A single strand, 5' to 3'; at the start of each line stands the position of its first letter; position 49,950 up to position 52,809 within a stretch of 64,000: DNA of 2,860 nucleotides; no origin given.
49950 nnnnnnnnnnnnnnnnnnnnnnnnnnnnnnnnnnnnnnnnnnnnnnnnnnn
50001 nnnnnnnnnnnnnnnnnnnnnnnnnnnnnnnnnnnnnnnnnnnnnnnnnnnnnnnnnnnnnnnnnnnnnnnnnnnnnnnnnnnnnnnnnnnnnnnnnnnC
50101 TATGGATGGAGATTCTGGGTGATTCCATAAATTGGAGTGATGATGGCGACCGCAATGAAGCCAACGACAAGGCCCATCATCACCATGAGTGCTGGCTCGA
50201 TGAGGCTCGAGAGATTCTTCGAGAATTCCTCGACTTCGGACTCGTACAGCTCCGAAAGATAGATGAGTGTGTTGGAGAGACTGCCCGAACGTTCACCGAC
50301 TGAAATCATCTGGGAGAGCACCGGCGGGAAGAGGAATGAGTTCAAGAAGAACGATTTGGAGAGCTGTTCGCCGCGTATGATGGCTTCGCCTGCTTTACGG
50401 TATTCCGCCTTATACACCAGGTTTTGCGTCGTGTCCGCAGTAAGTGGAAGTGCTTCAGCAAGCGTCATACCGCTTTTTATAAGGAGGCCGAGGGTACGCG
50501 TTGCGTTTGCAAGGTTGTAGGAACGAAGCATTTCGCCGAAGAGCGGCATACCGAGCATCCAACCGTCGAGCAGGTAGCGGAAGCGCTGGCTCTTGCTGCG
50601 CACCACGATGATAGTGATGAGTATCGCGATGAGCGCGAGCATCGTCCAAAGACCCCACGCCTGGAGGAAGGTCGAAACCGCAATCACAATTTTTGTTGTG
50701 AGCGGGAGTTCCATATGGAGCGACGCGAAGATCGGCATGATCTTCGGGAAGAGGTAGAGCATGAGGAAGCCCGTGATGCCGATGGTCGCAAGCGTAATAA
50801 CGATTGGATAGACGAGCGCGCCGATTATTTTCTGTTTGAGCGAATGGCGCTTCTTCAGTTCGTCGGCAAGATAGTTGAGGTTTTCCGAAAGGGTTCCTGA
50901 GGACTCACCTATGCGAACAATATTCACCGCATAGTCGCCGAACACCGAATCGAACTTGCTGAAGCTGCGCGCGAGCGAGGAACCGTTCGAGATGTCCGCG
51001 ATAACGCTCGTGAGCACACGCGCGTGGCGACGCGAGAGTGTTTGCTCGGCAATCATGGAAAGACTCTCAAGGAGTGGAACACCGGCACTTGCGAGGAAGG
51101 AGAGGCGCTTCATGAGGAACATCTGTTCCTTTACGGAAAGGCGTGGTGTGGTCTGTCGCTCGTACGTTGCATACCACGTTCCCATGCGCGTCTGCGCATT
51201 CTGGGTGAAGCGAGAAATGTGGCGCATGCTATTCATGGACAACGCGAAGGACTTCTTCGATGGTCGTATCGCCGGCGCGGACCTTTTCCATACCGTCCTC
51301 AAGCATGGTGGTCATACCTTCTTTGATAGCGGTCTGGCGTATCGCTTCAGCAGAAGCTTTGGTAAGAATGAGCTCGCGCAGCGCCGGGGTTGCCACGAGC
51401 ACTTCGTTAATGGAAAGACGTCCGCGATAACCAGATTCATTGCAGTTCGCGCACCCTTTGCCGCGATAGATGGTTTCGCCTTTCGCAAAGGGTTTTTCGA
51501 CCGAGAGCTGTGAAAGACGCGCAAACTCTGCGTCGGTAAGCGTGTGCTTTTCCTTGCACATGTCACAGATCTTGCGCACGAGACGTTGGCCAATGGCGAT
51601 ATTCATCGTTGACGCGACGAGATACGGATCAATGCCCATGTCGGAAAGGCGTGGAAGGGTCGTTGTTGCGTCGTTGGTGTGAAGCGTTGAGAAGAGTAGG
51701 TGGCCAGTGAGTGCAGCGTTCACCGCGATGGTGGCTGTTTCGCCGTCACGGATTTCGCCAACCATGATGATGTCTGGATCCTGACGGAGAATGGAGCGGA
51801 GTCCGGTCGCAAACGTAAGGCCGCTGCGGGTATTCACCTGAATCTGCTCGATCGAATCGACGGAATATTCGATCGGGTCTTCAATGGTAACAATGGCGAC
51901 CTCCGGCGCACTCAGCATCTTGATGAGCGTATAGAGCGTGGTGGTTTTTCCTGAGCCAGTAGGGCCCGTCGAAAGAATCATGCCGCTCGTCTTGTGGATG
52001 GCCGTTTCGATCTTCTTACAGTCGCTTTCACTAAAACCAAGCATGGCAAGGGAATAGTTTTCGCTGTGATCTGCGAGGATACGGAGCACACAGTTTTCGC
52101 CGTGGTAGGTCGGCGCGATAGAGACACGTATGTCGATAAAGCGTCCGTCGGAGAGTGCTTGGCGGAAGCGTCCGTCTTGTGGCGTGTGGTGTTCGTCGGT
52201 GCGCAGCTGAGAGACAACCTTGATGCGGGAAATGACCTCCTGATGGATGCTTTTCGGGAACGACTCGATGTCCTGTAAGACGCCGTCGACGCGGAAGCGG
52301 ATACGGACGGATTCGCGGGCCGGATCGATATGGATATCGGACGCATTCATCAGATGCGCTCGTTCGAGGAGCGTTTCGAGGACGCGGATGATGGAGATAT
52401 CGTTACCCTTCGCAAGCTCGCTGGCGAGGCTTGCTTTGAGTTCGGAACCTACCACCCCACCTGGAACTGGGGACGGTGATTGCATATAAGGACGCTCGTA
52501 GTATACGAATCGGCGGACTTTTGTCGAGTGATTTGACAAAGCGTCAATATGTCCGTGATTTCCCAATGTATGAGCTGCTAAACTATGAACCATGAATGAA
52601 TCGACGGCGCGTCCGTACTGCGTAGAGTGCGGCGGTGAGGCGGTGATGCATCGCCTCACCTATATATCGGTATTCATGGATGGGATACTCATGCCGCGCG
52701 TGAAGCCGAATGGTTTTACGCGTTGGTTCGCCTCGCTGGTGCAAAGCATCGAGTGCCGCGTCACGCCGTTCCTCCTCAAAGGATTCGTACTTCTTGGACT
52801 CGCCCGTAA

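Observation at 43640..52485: Compact type IV pilus operon with five prepilins, two of them giant, with vWA/MIDAS, a reiterated module and an LVIVD-like propeller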

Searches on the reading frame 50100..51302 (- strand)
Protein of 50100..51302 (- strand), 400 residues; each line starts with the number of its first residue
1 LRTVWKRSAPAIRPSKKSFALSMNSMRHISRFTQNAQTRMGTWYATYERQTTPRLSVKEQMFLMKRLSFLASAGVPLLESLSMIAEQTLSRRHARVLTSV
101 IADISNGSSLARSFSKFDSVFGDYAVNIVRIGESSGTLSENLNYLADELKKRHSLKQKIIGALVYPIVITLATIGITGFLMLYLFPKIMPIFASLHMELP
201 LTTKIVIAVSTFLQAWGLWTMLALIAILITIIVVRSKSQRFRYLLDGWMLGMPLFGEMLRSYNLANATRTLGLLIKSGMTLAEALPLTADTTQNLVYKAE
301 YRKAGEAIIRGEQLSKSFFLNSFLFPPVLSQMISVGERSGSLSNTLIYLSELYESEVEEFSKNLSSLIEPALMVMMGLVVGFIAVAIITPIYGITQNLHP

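Call 3: search_protein_families(library=pfam, proteins=[window:50100-51302:-], max_evalue=0.1)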
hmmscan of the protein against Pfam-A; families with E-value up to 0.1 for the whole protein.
window:50100-51302:- (400 aa): 2 families
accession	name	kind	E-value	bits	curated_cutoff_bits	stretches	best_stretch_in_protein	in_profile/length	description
PF00482.28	T2SSF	-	9.5e-50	168.2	25.2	2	65-186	3-125/125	Type II secretion system (T2SS), protein F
PF23858.1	DUF7220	-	0.015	16.1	28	1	364-398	5-39/70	Family of unknown function (DUF7220)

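Call 4: search_protein_families(library=ncbifam, proteins=[window:50100-51302:-], max_evalue=0.1)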
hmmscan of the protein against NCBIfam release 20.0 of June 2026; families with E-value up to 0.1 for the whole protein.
window:50100-51302:- (400 aa): 6 families
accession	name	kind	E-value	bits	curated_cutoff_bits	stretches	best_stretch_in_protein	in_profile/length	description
TIGR02120.1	GspF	equivalog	4.3e-87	293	424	1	49-397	54-400/401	type II secretion system inner membrane protein GspF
NF052607.1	T4PiliAsmPilCThrm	equivalog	3.1e-69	234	700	1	56-398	64-404/406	type IV pilus assembly protein PilC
NF007861.0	PRK10573.1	equivalog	1.3e-65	222.1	401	1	54-396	55-396/401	protein transport protein HofC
NF052606.1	T4PiliAsmPilCMyx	equivalog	1.8e-61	208.2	700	1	56-398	78-418/419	type IV pilus assembly protein PilC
NF047826.1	T3SSXpsF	equivalog_domain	1.1e-57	195.7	650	1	54-397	62-403/405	type II secretion system protein XpsF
NF041012.2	T4P_ComGB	equivalog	4.3e-43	147.9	240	1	58-394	1-330/332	competence type IV pilus assembly protein ComGB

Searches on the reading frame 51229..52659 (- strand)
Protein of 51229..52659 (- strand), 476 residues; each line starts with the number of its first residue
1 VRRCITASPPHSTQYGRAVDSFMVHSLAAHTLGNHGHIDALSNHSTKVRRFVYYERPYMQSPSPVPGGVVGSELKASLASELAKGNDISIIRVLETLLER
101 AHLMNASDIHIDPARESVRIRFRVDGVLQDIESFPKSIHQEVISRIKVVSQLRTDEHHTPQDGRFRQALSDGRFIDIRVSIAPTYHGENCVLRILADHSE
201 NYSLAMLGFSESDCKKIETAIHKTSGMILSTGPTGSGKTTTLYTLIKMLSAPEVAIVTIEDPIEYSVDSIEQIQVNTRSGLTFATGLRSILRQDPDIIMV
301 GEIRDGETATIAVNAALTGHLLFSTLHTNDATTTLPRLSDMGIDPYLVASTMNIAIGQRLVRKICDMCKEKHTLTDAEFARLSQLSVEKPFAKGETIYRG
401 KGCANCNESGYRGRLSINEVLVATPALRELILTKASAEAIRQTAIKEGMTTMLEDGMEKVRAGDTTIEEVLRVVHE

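Call 3: search_protein_families(library=pfam, proteins=[window:51229-52659:-], max_evalue=0.1)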
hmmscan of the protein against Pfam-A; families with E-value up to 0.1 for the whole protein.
window:51229-52659:- (476 aa): 13 families
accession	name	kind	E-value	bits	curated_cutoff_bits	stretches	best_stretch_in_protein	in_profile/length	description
PF00437.27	T2SSE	-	5.5e-123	410.7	24.9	1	87-472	5-370/370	Type II/IV secretion system protein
PF13401.12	AAA_22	-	0.00085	20.1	27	1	223-261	3-43/130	AAA domain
PF25199.1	nSTAND_NTPase5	-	0.0014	18.9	34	1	225-276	41-93/145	Novel STAND NTPase 5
PF20720.3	nSTAND3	-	0.0032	17.6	27.2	1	222-262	14-54/155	Novel STAND NTPase 3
PF12775.13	AAA_7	-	0.015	15.3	25.8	0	224-259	32-67/181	P-loop containing dynein motor region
PF13555.12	AAA_29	-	0.016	15.4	27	1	223-252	20-49/61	P-loop containing region of AAA domain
PF13086.12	AAA_11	-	0.02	15.1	27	1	210-250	3-42/257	AAA domain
PF13604.12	AAA_30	-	0.025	14.7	27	1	217-252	10-45/191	AAA domain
PF13173.12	AAA_14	-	0.037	14.5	27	1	227-269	4-47/129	AAA domain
PF02492.25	cobW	-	0.048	13.7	20.7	1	230-268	5-43/180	CobW/HypB/UreG, nucleotide-binding domain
PF00005.33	ABC_tran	-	0.054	14.5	25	0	231-265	17-51/137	ABC transporter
PF13245.12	AAA_19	-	0.057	14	25.1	0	224-253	10-39/134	AAA domain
PF04851.21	ResIII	-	0.06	13.7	22.5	0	215-251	13-49/164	Type III restriction enzyme, res subunit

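Call 4: search_protein_families(library=ncbifam, proteins=[window:51229-52659:-], max_evalue=0.1)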
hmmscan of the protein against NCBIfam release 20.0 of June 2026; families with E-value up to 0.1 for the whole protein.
window:51229-52659:- (476 aa): 33 families (the best 25 are shown)
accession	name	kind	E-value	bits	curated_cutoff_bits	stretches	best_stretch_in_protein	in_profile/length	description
TIGR02533.1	type_II_gspE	equivalog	1.2e-151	505.7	630.25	1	82-473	100-485/486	type II secretion system ATPase GspE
TIGR02538.1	type_IV_pilB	equivalog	4.6e-141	471.2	675.65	1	81-475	172-563/564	type IV-A pilus assembly ATPase PilB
NF053534.1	T4PilAsmATPsTfpB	equivalog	2.7e-129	432.2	850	1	84-474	195-582/584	type IV pilus assembly ATPase TfpB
NF007755.0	PRK10436.1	equivalog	1.4e-122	409.8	617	1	75-474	70-459/465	type II secretion system protein GspE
NF041000.1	ATPase_ComGA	equivalog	2.6e-78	262.7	300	1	96-362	2-266/267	competence type IV pilus ATPase ComGA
TIGR01420.1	pilT_fam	subfamily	1.4e-51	175.8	319.1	2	94-341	2-242/343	PilT/PilU family type 4a pilus ATPase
TIGR02524.1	dot_icm_DotB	equivalog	2.7e-24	86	463.3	1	216-340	125-258/358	Dot/Icm type IV secretion system ATPase DotB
TIGR02525.1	plasmid_TraJ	equivalog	4.4e-24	85.1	368.3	1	219-340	143-271/372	plasmid transfer ATPase TraJ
NF058587.1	archaellum_moto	equivalog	3.9e-17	62.2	550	1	228-366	278-422/527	archaellum flagellar ATPase motor FlaI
TIGR02782.1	TrbB_P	equivalog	2e-16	60.2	304.55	1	211-341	123-255/303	P-type conjugative transfer ATPase TrbB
NF010407.0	PRK13833.1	subfamily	1.3e-15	57.6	499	1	211-342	131-263/323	conjugal transfer protein TrbB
TIGR02788.1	VirB11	equivalog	2.9e-15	56.1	249.95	1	217-367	137-290/308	P-type DNA transfer ATPase VirB11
TIGR03819.1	heli_sec_ATPase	hypoth_equivalog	3.4e-14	52.8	373.15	1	143-343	100-302/340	TadA family conjugal transfer-associated ATPase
NF010469.0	PRK13894.1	subfamily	4e-14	52.7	508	1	212-339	137-265/320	conjugal transfer ATPase TrbB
NF053672.1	bindosome_BasE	exception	2.9e-10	39.5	1000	1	229-341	274-391/512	bindosome assembly system ATPase subunit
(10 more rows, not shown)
